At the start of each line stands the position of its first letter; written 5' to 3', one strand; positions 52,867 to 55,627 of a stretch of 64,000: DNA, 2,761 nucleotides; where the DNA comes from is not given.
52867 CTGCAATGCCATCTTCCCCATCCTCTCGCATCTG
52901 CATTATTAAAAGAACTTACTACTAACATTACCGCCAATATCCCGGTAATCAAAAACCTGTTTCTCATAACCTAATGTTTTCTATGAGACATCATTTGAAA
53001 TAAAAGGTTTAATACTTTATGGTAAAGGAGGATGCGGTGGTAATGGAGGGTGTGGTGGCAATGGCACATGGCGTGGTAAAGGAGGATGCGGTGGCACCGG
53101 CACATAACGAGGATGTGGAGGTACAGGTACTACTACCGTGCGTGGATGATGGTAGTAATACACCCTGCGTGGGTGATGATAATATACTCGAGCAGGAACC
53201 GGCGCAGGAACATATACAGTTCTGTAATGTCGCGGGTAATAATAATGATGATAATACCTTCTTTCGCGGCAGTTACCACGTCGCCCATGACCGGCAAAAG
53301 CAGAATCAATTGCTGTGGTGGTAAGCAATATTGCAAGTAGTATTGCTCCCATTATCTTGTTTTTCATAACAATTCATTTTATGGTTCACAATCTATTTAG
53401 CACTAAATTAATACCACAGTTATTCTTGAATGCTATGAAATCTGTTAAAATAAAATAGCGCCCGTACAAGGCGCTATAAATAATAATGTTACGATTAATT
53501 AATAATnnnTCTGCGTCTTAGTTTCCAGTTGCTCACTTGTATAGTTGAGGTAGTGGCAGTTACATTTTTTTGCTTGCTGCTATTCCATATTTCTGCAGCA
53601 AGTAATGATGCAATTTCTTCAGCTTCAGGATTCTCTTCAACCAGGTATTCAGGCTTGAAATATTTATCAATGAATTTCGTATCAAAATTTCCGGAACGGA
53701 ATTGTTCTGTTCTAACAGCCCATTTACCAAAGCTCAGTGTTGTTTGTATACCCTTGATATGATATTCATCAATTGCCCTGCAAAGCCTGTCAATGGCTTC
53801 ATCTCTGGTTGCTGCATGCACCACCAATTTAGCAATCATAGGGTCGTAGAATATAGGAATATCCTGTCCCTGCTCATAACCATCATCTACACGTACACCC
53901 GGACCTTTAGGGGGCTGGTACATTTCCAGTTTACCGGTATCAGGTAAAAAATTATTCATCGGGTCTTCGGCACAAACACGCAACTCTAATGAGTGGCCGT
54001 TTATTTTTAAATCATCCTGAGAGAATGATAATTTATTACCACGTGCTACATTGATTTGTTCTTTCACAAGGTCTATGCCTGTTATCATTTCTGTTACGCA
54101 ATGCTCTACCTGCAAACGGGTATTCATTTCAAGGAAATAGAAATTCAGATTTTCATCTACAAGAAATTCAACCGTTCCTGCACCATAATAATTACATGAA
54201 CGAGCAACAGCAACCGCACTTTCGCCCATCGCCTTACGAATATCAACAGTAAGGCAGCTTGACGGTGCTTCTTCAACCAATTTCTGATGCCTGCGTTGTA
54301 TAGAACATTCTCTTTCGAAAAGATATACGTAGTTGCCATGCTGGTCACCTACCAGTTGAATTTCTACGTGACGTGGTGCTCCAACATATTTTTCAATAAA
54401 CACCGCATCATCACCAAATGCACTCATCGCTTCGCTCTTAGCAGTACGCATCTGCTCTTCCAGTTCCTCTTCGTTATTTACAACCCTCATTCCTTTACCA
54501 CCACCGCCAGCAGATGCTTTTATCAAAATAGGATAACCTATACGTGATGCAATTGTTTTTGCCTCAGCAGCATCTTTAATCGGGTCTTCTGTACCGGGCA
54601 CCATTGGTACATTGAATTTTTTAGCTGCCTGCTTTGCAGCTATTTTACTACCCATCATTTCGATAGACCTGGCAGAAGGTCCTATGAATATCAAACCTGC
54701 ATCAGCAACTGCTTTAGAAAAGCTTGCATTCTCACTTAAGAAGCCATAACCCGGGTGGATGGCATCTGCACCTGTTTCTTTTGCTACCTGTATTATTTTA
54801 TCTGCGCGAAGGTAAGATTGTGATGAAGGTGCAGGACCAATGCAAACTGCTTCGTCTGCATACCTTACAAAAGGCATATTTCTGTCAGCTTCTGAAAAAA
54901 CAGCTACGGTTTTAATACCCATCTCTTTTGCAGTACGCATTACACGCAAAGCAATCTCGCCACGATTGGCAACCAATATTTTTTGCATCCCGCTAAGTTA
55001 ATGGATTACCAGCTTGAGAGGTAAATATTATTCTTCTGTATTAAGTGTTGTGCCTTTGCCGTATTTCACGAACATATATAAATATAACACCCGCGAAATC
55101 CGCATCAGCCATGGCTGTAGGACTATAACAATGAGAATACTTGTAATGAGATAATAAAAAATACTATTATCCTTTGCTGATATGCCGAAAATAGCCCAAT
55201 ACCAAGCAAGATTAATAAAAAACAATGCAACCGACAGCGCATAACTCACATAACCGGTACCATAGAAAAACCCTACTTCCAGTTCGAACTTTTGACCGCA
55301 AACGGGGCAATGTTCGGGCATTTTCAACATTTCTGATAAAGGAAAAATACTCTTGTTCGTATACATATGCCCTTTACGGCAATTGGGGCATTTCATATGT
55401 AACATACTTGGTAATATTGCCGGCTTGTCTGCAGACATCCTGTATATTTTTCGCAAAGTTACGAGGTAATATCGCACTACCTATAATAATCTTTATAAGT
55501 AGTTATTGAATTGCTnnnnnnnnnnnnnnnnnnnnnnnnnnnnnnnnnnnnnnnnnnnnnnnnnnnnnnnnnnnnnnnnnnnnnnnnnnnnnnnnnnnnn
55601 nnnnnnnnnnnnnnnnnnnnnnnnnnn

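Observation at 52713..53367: Pair of paralogous small secreted proteins with extreme Arg/Tyr/His/Pro low-complexity composition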

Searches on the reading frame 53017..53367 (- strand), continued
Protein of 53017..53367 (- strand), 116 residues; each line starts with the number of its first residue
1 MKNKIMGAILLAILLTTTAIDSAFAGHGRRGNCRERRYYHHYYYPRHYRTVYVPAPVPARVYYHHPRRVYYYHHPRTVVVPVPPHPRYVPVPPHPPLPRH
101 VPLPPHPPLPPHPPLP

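Call 62: search_protein_families(library=pfam, proteins=[P0031, P0036, P0051, P0065, P0069, P0079, P0072, P0020, P0014, P0015], max_evalue=0.1)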
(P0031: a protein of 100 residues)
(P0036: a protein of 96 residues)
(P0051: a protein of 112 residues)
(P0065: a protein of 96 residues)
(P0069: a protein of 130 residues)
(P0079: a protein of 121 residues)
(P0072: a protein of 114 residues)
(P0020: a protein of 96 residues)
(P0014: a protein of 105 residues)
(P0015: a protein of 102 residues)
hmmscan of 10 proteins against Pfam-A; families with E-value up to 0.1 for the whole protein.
P0031 (100 aa): 1 family
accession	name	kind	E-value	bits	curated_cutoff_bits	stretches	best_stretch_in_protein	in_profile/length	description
PF12778.12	PXPV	-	2.5e-06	27.7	23.1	2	69-85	6-22/22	PXPV repeat (3 copies)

P0036 (96 aa): 1 family
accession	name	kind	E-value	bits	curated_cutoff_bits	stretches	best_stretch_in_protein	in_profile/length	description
PF12778.12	PXPV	-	0.0049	17.2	23.1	1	54-69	6-21/22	PXPV repeat (3 copies)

P0051 (112 aa): 0 families

P0065 (96 aa): 1 family
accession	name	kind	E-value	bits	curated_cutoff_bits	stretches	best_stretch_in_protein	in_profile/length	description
PF12778.12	PXPV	-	7.4e-08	32.5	23.1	2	62-82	3-22/22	PXPV repeat (3 copies)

P0069 (130 aa): 1 family
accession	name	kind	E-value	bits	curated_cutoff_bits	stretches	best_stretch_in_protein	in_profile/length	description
PF12778.12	PXPV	-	0.00041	20.6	23.1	1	91-111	1-21/22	PXPV repeat (3 copies)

P0079 (121 aa): 1 family
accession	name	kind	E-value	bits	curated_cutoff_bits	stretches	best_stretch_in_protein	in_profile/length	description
PF12778.12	PXPV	-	2.8e-08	33.9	23.1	2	83-102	3-22/22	PXPV repeat (3 copies)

P0072 (114 aa): 0 families

P0020 (96 aa): 1 family
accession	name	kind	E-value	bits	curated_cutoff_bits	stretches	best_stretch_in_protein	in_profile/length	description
PF12778.12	PXPV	-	0.00019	21.7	23.1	1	61-80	2-21/22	PXPV repeat (3 copies)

P0014 (105 aa): 1 family
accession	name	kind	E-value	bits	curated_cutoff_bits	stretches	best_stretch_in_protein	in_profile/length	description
PF19650.4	DUF6153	-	0.035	15.3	27.7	1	6-87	4-90/116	Family of unknown function (DUF6153)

P0015 (102 aa): 1 family
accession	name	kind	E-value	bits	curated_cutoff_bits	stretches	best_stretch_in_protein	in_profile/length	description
PF12778.12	PXPV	-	0.008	16.5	23.1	1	69-90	1-22/22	PXPV repeat (3 copies)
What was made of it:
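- On Pfam PF12778 PXPV repeat: Distant class members P0031, P0065 and P0079 score 27.7-33.9 bits (call 62).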

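Call 66: search_protein_families(library=padloc, proteins=[window:53020-53367:-], max_evalue=1)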
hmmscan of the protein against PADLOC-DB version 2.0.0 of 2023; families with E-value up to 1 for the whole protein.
window:53020-53367:- (116 aa): 0 families

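Call 67: search_protein_families(library=phrogs, proteins=[window:53020-53367:-], max_evalue=1)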
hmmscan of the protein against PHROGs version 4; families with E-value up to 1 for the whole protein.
window:53020-53367:- (116 aa): 0 families

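Call 70: find_encoding_contigs(protein=P0005, flank=4000, max_places=4)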
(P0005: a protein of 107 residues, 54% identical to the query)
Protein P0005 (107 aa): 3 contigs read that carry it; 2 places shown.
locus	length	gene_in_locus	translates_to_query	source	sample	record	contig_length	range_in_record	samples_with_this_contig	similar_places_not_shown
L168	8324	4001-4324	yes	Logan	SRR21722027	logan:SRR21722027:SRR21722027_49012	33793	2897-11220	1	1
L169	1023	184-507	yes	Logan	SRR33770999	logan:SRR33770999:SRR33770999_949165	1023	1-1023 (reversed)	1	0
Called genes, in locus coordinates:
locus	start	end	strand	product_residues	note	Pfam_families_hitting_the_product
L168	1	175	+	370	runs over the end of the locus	PF00988:CPSase_sm_chain, PF00117:GATase, PF07722:Peptidase_C26 (weak)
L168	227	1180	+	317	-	PF01370:Epimerase, PF04321:RmlD_sub_bind, PF16363:GDP_Man_Dehyd, PF07993:NAD_binding_4 (weak)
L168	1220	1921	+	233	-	PF02146:SIR2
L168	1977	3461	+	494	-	PF00289:Biotin_carb_N, PF02222:ATP-grasp, PF02786:CPSase_L_D2, PF07478:Dala_Dala_lig_C, PF02785:Biotin_carb_C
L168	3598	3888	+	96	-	-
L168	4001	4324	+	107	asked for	-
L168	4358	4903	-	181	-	PF00255:GSHPx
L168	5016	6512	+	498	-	PF13205:Big_5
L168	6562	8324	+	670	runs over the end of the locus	PF02129:Peptidase_S15 (faint), PF00930:DPPIV_N (faint), PF26550:Tricorn_2nd, PF25174:Beta-prop_THOC3 (weak), PF26549:Tricorn_N, PF07676:PD40 (weak), PF00326:Peptidase_S9, PF00561:Abhydrolase_1 (weak), +1 more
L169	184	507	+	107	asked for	-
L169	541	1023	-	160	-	?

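Call 73: search_dna_similar(query=P0014, collection=plasmids, mode=protein, max_evalue=0.001, max_rows=15)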
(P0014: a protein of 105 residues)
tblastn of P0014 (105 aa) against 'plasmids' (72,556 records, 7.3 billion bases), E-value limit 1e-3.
No match.

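Call 74: search_dna_similar(query=window:53020-53367:-, collection=plasmids, mode=protein, max_evalue=0.01, max_rows=10)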
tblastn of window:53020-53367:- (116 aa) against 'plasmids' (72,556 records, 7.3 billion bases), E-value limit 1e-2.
No match.
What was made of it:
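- Tried and rejected: This search is probably blinded by the low-complexity filter (calls 73, 74).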

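Call 75: find_encoding_contigs(protein=P0012, flank=5000, max_places=2)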
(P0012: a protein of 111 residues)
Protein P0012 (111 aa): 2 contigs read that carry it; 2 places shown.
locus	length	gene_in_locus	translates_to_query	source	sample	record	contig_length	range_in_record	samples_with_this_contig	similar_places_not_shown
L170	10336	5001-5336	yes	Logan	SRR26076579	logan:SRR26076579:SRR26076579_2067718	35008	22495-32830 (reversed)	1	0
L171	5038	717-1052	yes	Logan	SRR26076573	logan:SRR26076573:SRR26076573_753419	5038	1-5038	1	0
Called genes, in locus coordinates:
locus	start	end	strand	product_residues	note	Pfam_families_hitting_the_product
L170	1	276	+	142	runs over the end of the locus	-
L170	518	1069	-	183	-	PF13302:Acetyltransf_3, PF13420:Acetyltransf_4 (weak), PF00583:Acetyltransf_1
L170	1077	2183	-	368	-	PF01594:AI-2E_transport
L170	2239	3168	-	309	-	PF12833:HTH_18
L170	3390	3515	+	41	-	-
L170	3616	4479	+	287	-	PF13505:OMP_b-brl (weak), PF19573:DUF6089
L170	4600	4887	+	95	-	-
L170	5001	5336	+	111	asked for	-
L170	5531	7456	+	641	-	PF20695:UbiD_N, PF01977:UbiD, PF20696:UbiD_C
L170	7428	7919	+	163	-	PF19780:DUF6265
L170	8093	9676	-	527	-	PF00009:GTP_EFTU, PF01926:MMR_HSR1 (weak), PF22042:EF-G_D2, PF03144:GTP_EFTU_D2 (faint), PF16658:RF3_C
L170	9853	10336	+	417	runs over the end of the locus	PF12704:MacB_PCD, PF02687:FtsX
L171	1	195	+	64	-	?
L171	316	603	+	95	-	-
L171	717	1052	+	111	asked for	-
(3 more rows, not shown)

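Call 84: list_cluster_members(proteins=[window:53020-53352:-, L087:4088-4348:+, L086:4122-4409:+, L163:8945-9313:+, L166:2206-2538:+, L170:4600-4884:+])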
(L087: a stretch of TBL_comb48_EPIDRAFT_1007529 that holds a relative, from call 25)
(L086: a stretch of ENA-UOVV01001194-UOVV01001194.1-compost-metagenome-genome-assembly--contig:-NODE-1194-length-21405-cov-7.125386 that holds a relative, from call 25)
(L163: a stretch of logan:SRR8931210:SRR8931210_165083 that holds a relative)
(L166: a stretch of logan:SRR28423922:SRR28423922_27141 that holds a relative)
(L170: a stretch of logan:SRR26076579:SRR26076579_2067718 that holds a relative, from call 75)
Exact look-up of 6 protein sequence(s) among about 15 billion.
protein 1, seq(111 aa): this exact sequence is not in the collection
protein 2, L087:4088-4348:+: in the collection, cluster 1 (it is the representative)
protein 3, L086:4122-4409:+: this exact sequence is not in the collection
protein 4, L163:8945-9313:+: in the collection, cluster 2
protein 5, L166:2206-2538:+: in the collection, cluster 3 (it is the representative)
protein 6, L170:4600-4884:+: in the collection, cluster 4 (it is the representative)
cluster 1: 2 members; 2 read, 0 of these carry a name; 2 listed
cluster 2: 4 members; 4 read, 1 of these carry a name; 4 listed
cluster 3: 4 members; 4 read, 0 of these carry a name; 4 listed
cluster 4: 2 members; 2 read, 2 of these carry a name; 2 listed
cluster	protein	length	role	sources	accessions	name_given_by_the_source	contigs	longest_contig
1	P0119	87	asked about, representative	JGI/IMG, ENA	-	-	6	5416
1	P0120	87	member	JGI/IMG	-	-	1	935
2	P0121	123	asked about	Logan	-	-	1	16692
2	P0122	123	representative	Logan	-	-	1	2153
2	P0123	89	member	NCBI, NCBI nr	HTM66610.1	MAG TPA: hypothetical protein VL093_09835, partial [Flavipsychrobacter sp.] | hypothetical protein [Flavipsychrobacter sp.]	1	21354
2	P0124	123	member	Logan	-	-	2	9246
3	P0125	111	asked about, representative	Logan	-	-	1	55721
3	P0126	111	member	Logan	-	-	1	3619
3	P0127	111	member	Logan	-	-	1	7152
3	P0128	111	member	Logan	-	-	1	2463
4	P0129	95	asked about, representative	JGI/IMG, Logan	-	hypothetical protein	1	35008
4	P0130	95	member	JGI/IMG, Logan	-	hypothetical protein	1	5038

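Call 85: search_protein_families(library=ncbifam, proteins=[window:53020-53367:-, P0010, P0012, P0014, P0036, P0079], max_evalue=10)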
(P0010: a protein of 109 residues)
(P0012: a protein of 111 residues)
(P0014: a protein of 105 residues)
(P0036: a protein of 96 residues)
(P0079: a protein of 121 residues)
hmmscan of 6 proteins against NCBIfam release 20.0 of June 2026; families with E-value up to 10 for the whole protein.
window:53020-53367:- (116 aa): 0 families

P0010 (109 aa): 0 families

P0012 (111 aa): 0 families

P0014 (105 aa): 2 families
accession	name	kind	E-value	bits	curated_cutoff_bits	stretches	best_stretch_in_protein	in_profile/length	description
NF052668.1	VPA0510_fam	equivalog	0.024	15.2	95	1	8-80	10-73/110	VPA0510 family protein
NF040487.1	T3SS_CigR_fam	subfamily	0.068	13.5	78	1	8-52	4-47/148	anti-virulence regulator CigR family protein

P0036 (96 aa): 3 families
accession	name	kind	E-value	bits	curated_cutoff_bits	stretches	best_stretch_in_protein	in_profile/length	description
NF052668.1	VPA0510_fam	equivalog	7.7e-06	26.5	95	1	1-72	1-75/110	VPA0510 family protein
NF033827.1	CDF_efflux_DmeF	equivalog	0.038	13.4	250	1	5-48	123-169/309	CDF family Co(II)/Ni(II) efflux transporter DmeF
NF007454.0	PRK10019.1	subfamily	1.4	8.1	195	1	23-50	120-148/283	nickel/cobalt efflux transporter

P0079 (121 aa): 0 families
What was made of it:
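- On NCBIfam NF052668 VPA0510 family: The best class member scores 26.5 bits (call 85).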

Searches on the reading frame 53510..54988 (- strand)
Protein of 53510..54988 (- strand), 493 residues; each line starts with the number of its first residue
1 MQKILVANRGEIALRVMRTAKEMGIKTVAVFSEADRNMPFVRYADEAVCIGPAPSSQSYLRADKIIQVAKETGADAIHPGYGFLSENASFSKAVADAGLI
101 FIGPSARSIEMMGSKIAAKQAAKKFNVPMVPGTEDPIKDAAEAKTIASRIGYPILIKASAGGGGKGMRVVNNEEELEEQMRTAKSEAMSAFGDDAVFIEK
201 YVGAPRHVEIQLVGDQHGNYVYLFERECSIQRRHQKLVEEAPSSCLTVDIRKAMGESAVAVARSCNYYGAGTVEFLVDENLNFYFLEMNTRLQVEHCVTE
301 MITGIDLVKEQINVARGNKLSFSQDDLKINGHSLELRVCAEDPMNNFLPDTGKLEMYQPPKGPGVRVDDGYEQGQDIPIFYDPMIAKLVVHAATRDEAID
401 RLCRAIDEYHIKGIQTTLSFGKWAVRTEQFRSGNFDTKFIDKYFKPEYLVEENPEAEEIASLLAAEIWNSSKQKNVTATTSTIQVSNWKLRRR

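Call 21: find_related_loci(query=window:53510-54988:-, collection=genome_contigs, flank=3000)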
Query window:53510-54988:- (493 aa) in genome_contigs; peptide patterns used: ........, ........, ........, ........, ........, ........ (x = any residue, [..] = any of these).
600 stretches matched a pattern (row limit reached: there are more); 600 encode a relative of the query (tblastn E <= 1e-3); the best 80 are kept; 80 distinct loci.
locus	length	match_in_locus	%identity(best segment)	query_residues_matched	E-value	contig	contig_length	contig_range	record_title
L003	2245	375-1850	86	1-493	0e+0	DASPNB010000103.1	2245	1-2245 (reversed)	MAG TPA_asm: Flavipsychrobacter sp. isolate SMAG_U12110 k141_34144, whole genome shotgun sequence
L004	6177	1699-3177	81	1-493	0e+0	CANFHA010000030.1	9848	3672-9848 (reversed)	MAG: Chitinophagaceae bacterium isolate Jr-11may16-225 genome assembly, contig: Jr-11may16-C13358, whole genome shotgun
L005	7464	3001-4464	73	1-492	0e+0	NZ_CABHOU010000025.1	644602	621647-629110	MAG: uncultured Chitinophaga sp. isolate Chitinophaga_sp_nbed36b11, whole genome shotgun sequence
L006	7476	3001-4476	72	1-491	0e+0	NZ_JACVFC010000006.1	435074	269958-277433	Chitinophaga qingshengii strain JCM 30026 6, whole genome shotgun sequence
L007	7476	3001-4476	71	1-491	0e+0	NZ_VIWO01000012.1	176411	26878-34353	Chitinophaga polysaccharea strain 1209 Ga0365422_112, whole genome shotgun sequence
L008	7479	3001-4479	68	1-492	0e+0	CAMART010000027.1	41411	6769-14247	MAG: Chitinophaga pinensis isolate GE-07nov19-19 genome assembly, contig: GE-07nov19-C638, whole genome shotgun sequence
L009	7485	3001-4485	69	1-492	0e+0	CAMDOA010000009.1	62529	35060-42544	MAG: Chitinophaga pinensis isolate TrH-25oct19-14 genome assembly, contig: TrH-25oct19-C649, whole genome shotgun sequen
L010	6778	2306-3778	68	1-493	0e+0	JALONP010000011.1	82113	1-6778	MAG: Bacteroidia bacterium isolate Prado080 scaffold_149, whole genome shotgun sequence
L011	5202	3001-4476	66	1-492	0e+0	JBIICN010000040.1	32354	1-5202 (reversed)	MAG: Bacteroidia bacterium isolate ME2000-08-01pf_3300043466_group1_bin14 Rohwer_bin419_scaffold_15_c3, whole genome sho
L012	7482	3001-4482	67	1-491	0e+0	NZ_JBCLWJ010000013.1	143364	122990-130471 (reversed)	Algoriphagus sp. SE2 13, whole genome shotgun sequence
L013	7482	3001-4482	66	1-492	0e+0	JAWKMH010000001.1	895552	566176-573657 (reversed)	MAG: Spirosomataceae bacterium isolate ABC1.30 ABC1.30.fa-1, whole genome shotgun sequence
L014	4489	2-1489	68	2-492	0e+0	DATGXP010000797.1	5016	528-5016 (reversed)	MAG TPA_asm: Chitinophagales bacterium isolate SMAG_U10612 k141_296620, whole genome shotgun sequence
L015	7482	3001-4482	66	1-493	0e+0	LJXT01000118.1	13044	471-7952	MAG: Algoriphagus marincola HL-49 ITZ_scaf_983, whole genome shotgun sequence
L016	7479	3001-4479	65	1-491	0e+0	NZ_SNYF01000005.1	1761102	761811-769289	Algoriphagus boseongensis strain CECT 8446 Ga0244635_101, whole genome shotgun sequence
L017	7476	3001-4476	67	1-492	0e+0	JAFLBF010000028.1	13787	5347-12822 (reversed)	MAG: Bacteroidetes bacterium isolate UWPOB_BACT3 gnl_X_OJEEJDBO_28, whole genome shotgun sequence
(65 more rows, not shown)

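Call 25: find_related_loci(query=window:53510-54988:-, collection=metagenome_contigs, flank=2500)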
Query window:53510-54988:- (493 aa) in metagenome_contigs; peptide patterns used: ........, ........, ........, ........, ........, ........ (x = any residue, [..] = any of these).
600 stretches matched a pattern (row limit reached: there are more); 592 encode a relative of the query (tblastn E <= 1e-3); the best 80 are kept; 80 distinct loci.
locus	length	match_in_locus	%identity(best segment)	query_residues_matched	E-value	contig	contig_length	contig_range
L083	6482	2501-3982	90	1-493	0e+0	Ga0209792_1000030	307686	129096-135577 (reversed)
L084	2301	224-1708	87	1-493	0e+0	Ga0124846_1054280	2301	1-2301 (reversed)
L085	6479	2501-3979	82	1-493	0e+0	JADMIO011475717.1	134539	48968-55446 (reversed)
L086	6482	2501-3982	84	1-493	0e+0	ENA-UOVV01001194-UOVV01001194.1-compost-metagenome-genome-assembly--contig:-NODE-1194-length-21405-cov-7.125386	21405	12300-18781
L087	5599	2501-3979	80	1-493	0e+0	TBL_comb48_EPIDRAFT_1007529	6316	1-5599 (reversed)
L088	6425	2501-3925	80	1-475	0e+0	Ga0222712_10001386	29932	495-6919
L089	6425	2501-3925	80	1-475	0e+0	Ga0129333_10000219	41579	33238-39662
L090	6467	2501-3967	67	1-492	0e+0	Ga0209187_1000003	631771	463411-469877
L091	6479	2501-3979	65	1-491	0e+0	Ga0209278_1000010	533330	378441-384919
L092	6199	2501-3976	65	1-491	0e+0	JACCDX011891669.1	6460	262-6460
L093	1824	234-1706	65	1-492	0e+0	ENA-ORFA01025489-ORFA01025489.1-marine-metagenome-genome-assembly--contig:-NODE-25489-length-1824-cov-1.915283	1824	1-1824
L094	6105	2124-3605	66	1-492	0e+0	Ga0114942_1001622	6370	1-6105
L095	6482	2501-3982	66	1-493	0e+0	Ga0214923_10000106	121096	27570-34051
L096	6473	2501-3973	65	1-492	0e+0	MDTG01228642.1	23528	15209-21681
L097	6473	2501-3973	66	1-492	0e+0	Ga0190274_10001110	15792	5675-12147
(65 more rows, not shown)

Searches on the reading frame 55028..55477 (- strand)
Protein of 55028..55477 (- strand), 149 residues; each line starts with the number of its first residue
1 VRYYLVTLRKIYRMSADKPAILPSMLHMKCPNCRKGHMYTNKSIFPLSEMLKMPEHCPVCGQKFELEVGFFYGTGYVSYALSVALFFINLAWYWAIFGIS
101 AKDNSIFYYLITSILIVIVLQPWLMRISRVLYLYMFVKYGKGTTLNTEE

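Call 29: search_protein_families(library=pfam, proteins=[window:55028-55477:-], max_evalue=0.001)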
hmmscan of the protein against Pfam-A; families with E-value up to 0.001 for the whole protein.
window:55028-55477:- (149 aa): 1 family
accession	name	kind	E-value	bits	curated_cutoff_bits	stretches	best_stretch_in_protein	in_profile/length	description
PF06170.17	DUF983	-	7.7e-05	23.4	22.6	1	49-122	3-75/85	Protein of unknown function (DUF983)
